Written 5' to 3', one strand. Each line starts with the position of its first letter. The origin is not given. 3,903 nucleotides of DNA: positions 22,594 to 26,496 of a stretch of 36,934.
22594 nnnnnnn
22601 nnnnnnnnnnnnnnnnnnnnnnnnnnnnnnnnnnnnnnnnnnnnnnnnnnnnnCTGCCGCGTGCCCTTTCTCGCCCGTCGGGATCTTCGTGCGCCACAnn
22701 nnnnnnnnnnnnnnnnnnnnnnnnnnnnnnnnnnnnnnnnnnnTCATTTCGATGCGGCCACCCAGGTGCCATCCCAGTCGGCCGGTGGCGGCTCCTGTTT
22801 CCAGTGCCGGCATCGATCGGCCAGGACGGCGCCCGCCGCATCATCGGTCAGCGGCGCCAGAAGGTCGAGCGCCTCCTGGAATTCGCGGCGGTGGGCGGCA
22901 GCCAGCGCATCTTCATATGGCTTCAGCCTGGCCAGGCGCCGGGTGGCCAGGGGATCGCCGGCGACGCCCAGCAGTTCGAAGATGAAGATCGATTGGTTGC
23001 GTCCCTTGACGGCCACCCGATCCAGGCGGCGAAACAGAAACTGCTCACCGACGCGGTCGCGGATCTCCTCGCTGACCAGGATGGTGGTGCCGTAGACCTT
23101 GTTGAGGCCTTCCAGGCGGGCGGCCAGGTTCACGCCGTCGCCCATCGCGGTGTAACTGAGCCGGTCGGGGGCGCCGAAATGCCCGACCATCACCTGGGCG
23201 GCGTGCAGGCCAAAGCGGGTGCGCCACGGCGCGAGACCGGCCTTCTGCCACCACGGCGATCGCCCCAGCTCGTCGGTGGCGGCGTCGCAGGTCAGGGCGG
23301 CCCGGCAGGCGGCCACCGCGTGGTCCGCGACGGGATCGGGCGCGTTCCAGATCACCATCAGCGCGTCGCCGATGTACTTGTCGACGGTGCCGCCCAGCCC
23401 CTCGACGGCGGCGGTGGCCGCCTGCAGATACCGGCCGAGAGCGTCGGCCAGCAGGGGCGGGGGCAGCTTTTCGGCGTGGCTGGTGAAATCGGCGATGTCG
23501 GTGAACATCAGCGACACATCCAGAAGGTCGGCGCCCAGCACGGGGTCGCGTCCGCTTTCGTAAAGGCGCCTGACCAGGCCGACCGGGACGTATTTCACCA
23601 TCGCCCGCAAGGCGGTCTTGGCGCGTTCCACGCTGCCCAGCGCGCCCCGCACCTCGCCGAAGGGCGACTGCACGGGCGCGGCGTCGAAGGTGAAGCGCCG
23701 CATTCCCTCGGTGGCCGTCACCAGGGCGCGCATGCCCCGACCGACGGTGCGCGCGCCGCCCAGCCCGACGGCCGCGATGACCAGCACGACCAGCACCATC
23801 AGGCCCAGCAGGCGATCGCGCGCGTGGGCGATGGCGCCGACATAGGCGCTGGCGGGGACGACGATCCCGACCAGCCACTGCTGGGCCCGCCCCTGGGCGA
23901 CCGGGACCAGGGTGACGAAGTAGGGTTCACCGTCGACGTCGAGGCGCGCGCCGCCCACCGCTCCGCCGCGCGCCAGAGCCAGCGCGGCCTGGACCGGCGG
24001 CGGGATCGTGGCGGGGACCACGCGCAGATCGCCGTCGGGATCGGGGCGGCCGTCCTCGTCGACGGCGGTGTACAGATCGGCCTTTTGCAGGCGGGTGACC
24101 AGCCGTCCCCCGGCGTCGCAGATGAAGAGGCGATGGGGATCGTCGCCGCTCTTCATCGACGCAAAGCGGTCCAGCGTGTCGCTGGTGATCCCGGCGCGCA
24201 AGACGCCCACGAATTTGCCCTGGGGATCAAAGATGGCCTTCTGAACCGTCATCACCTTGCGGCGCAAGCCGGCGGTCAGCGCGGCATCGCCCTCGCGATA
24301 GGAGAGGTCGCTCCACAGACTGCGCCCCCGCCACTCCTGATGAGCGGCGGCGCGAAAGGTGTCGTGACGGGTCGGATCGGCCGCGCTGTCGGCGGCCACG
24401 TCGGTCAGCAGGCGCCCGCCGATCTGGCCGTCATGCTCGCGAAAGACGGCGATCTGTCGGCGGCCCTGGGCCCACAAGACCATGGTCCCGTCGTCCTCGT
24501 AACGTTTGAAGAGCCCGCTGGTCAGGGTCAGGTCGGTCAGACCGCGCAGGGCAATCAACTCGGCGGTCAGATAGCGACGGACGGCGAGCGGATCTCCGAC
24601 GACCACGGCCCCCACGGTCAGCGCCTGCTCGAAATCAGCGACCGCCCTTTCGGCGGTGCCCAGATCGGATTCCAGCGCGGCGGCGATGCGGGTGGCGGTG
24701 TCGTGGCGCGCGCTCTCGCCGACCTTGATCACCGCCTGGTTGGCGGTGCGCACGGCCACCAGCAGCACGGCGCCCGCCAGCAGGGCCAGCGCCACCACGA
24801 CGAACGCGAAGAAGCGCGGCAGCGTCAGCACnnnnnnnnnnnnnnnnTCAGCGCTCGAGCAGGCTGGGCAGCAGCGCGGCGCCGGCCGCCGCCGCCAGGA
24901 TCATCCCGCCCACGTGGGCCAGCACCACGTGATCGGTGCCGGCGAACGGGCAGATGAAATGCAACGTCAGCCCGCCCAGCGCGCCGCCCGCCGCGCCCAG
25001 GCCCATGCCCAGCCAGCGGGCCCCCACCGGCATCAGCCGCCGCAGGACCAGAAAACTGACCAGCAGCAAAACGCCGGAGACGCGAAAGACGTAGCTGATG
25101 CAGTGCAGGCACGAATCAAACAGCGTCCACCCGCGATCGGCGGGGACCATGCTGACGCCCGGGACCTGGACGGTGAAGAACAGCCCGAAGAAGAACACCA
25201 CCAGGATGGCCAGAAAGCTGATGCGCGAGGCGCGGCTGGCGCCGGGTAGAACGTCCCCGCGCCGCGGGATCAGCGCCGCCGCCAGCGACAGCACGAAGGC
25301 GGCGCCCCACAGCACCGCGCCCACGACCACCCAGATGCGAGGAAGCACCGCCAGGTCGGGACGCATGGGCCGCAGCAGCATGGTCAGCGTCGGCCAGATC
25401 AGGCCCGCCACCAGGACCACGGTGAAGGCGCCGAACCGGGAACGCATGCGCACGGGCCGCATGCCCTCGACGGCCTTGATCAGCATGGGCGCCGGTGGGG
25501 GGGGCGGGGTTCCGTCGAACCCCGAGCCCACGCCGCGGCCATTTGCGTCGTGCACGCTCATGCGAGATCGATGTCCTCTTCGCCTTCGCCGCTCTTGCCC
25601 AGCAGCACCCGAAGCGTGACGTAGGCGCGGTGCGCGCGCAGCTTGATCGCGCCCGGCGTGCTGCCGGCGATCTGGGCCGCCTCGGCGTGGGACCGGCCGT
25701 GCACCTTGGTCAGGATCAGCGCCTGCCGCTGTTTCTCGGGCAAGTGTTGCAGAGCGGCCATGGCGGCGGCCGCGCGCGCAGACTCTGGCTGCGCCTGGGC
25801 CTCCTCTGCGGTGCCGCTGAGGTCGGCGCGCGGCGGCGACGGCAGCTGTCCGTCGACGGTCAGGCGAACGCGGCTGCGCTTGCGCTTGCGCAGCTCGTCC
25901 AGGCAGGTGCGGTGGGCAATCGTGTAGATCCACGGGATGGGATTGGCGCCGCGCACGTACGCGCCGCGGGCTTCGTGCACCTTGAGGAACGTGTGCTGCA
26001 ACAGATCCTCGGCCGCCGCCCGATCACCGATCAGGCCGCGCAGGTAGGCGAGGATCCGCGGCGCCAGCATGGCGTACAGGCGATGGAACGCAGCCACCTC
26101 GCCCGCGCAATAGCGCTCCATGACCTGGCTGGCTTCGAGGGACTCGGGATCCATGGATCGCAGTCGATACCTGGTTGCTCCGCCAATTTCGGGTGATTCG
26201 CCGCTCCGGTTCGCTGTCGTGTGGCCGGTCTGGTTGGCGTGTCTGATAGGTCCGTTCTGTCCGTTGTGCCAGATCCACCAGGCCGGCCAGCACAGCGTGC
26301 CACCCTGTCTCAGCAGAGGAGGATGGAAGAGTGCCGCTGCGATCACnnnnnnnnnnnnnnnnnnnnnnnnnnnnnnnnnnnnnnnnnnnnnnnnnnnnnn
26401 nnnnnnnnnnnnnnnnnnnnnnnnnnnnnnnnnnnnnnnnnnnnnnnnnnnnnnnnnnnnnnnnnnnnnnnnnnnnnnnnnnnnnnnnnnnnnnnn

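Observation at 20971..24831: Sensor nucleotide cyclase followed by an NDH-2 fused to a cNMP-binding domain: a possible second-messenger gate on respiratory electron entry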

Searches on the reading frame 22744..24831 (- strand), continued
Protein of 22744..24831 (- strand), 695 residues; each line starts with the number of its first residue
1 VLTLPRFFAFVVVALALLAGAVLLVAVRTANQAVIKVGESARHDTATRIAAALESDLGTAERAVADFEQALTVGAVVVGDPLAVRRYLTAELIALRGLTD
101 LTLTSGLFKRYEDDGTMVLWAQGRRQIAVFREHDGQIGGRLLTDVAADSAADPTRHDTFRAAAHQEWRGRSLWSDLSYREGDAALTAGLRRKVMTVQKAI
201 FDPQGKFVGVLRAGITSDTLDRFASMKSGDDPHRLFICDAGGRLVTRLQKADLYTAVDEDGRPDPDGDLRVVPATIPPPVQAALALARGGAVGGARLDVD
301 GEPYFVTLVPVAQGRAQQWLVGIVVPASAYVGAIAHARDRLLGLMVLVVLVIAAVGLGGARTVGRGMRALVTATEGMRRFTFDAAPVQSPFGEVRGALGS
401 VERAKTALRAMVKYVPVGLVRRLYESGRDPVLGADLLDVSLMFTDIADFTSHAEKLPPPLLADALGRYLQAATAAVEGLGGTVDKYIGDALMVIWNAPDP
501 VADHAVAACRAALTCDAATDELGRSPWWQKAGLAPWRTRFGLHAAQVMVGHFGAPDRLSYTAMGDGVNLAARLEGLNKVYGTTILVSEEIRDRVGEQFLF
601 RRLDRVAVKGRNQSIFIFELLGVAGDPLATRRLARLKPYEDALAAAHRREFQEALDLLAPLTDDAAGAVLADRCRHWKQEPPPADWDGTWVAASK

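Call 74: fold_search(model_id=the predicted structure, library=pdb)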
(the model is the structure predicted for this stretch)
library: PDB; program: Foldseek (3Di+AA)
matches with E <= 10: 1592; with E <= 0.001: 316
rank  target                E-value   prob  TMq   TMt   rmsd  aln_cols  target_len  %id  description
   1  6fht_A                3.5e-17  1.00  0.28  0.27  38.5       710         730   16  Crystal structure of an artificial phytochrome regulated adenylate/guanylate cyclase in its dark adapted Pr form (released 2018-04-18)
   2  6fht_B                7.4e-17  1.00  0.29  0.27  37.8       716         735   16  Crystal structure of an artificial phytochrome regulated adenylate/guanylate cyclase in its dark adapted Pr form (released 2018-04-18)
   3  8qfg                  4.8e-15  1.00  0.29  0.58  25.0       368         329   20  Cryogenic crystal structure of the Photoactivated Adenylate Cyclase OaPAC after 5 seconds of blue light illumination (released 2023-11-01)
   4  1wc1_C                5.4e-15  1.00  0.25  0.88   1.9       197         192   30  Soluble adenylyl cyclase CyaC from S. platensis in complex with Rp- ATPalphaS (released 2004-12-20)
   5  1wc1_B                1.5e-14  1.00  0.25  0.86   1.9       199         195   29  Soluble adenylyl cyclase CyaC from S. platensis in complex with Rp- ATPalphaS (released 2004-12-20)
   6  1wc1_A                1.5e-14  1.00  0.25  0.86   2.0       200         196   30  Soluble adenylyl cyclase CyaC from S. platensis in complex with Rp- ATPalphaS (released 2004-12-20)
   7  4yut_A                1.8e-14  1.00  0.29  0.55  25.0       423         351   18  Crystal structure of photoactivated adenylyl cyclase of a cyanobacteriaOscillatoria acuminata in orthorhombic form (released 2016-06-01)
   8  1wc0_A                1.9e-14  1.00  0.25  0.82   2.3       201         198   29  Soluble adenylyl cyclase CyaC from S. platensis in complex with alpha, beta-methylene-ATP (released 2004-12-20)
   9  2w01_D                2.6e-14  1.00  0.26  0.88   2.5       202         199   27  Crystal structure of the guanylyl cyclase Cya2 (released 2008-09-30)
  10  1wc0_B                2.9e-14  1.00  0.25  0.84   2.3       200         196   29  Soluble adenylyl cyclase CyaC from S. platensis in complex with alpha, beta-methylene-ATP (released 2004-12-20)
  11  1wc3_B                3.4e-14  1.00  0.25  0.84   2.3       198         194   29  Soluble adenylyl cyclase CyaC from S. platensis in complex with alpha, beta-methylene-ATP and Strontium (released 2004-12-20)
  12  8qfi                  3.6e-14  1.00  0.28  0.56   4.5       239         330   26  Room temperature crystal structure of the Photoactivated Adenylate Cyclase OaPAC after blue light excitation at 1.8 us d (released 2023-11-01)
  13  4yus                  4.5e-14  1.00  0.29  0.56   4.6       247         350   25  Crystal structure of photoactivated adenylyl cyclase of a cyanobacteriaOscillatoria acuminata in hexagonal form (released 2016-06-01)
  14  5mbj_A                5.8e-14  1.00  0.28  0.55   5.9       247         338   23  Structure of a bacterial light-regulated adenylyl cyclase (released 2017-04-05)
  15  5mbd_B                8.0e-14  1.00  0.28  0.54   5.6       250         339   22  Structure of a bacterial light-regulated adenylyl cylcase (released 2017-04-05)
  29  3r5g_B                1.9e-13  1.00  0.26  0.88   2.1       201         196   30  Crystal structure of the adenylyl cyclase CyaB from P. aeruginosa (released 2012-01-11)
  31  3r5g_A                2.0e-13  1.00  0.25  0.86   2.1       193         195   30  Crystal structure of the adenylyl cyclase CyaB from P. aeruginosa (released 2012-01-11)
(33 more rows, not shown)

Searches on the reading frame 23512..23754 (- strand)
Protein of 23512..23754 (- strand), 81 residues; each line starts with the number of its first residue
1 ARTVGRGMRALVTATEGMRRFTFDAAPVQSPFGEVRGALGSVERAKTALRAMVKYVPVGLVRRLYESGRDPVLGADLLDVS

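Call 53: search_solved_structures(query=A2, max_evalue=10, show_alignments=3)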
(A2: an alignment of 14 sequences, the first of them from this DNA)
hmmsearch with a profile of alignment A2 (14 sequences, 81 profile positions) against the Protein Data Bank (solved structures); distinct sequences matched with E-value up to 10: 0.

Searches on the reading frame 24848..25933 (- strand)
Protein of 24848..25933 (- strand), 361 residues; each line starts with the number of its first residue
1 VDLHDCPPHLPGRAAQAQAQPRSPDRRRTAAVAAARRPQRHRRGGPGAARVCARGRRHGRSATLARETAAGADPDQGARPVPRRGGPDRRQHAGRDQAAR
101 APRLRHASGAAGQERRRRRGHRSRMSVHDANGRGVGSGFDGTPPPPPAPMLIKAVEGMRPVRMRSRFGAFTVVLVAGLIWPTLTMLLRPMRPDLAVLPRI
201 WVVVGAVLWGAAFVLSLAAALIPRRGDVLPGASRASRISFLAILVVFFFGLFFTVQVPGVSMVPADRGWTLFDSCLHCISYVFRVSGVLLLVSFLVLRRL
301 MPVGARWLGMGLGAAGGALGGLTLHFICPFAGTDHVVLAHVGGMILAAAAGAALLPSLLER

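Call 7: search_protein_families(library=pfam, proteins=[window:24848-25933:-], max_evalue=0.01)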
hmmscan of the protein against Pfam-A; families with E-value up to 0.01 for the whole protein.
window:24848-25933:- (361 aa): 1 family
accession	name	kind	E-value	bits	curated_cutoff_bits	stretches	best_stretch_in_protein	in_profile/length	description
PF06532.16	NrsF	-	1.5e-13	51.4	26.8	1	156-359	3-202/204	Negative regulator of sigma F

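Call 8: search_protein_families(library=ncbifam, proteins=[window:24848-25933:-], max_evalue=0.01)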
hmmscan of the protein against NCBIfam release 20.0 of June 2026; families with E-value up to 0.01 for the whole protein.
window:24848-25933:- (361 aa): 0 families

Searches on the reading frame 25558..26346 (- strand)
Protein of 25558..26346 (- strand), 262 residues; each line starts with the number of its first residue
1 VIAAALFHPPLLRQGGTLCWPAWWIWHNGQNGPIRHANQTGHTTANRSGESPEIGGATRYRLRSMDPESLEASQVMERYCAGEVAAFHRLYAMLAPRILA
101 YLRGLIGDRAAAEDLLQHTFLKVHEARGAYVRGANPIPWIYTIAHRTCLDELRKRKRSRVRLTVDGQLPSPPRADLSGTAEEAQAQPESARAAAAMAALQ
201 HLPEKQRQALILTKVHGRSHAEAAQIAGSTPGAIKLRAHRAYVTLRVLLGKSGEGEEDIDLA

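Call 7: search_protein_families(library=pfam, proteins=[window:25558-26346:-], max_evalue=0.01)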
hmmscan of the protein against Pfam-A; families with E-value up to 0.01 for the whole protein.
window:25558-26346:- (262 aa): 4 families
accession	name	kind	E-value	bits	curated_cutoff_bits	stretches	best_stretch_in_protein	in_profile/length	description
PF04542.20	Sigma70_r2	-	6.1e-16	58.4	24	1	90-157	1-70/71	Sigma-70 region 2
PF08281.18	Sigma70_r4_2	-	2.6e-12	46.6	25.7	1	195-243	4-52/54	Sigma-70, region 4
PF04545.22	Sigma70_r4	-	1.6e-07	31.2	24.1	1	198-246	1-49/50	Sigma-70, region 4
PF22233.2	PhyR_sigma-like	-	0.00091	19.4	27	1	199-231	1-33/50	Response regulator PhyR, sigma-like domain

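Call 8: search_protein_families(library=ncbifam, proteins=[window:25558-26346:-], max_evalue=0.01)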
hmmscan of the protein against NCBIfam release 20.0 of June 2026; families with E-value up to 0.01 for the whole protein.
window:25558-26346:- (262 aa): 81 families (the best 25 are shown)
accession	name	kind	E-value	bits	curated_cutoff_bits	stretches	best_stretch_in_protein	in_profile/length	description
NF009166.1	PRK12513.1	equivalog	1.2e-27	96.9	206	1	72-251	9-188/193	RNA polymerase sigma factor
TIGR02983.1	SigE-fam_strep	subfamily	1.3e-23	83.7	141.55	1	84-250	5-159/162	SigE family RNA polymerase sigma factor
NF004113.0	PRK05602.1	equivalog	1.8e-23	83.2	208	1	61-255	21-207/211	RNA polymerase sigma factor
NF007225.0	PRK09643.1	equivalog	1.2e-22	80.6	190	1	69-252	11-185/204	RNA polymerase sigma factor SigM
NF009176.0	PRK12524.1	equivalog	2.6e-22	79.6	264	1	72-235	13-170/196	RNA polymerase sigma factor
NF009188.0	PRK12536.1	subfamily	5e-21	75.5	250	1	78-246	23-183/190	RNA polymerase sigma factor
NF009191.0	PRK12539.1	subfamily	5.5e-21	74.9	171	1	73-251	9-181/185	sigma-70 family RNA polymerase sigma factor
TIGR02985.1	Sig70_bacteroi1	subfamily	5.2e-20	72.3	126.4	1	86-247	2-160/162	RNA polymerase sigma-70 factor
NF007228.0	PRK09646.1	subfamily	1.4e-19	70.5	226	1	67-251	12-192/194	ECF RNA polymerase sigma factor SigK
NF006089.0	PRK08241.1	subfamily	1.8e-19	70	240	1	76-247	13-202/343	RNA polymerase subunit sigma-70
TIGR02950.1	SigM_subfam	subfamily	1.9e-19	70.1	147.95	1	89-246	4-155/159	RNA polymerase sigma factor, SigM family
TIGR02937.1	sigma70-ECF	superfamily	3.1e-19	69.2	42.9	1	86-247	2-163/165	sigma-70 family RNA polymerase sigma factor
TIGR02960.1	SigX5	hypoth_equivalog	4.9e-19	68.7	264.75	1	85-250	5-191/322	RNA polymerase sigma-70 factor, TIGR02960 family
NF009164.0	PRK12511.1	equivalog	1.2e-18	67.3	185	1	99-248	18-158/182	RNA polymerase sigma factor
NF007230.0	PRK09648.1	subfamily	1.5e-18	67.3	209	1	67-249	8-189/195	RNA polymerase sigma factor ShbA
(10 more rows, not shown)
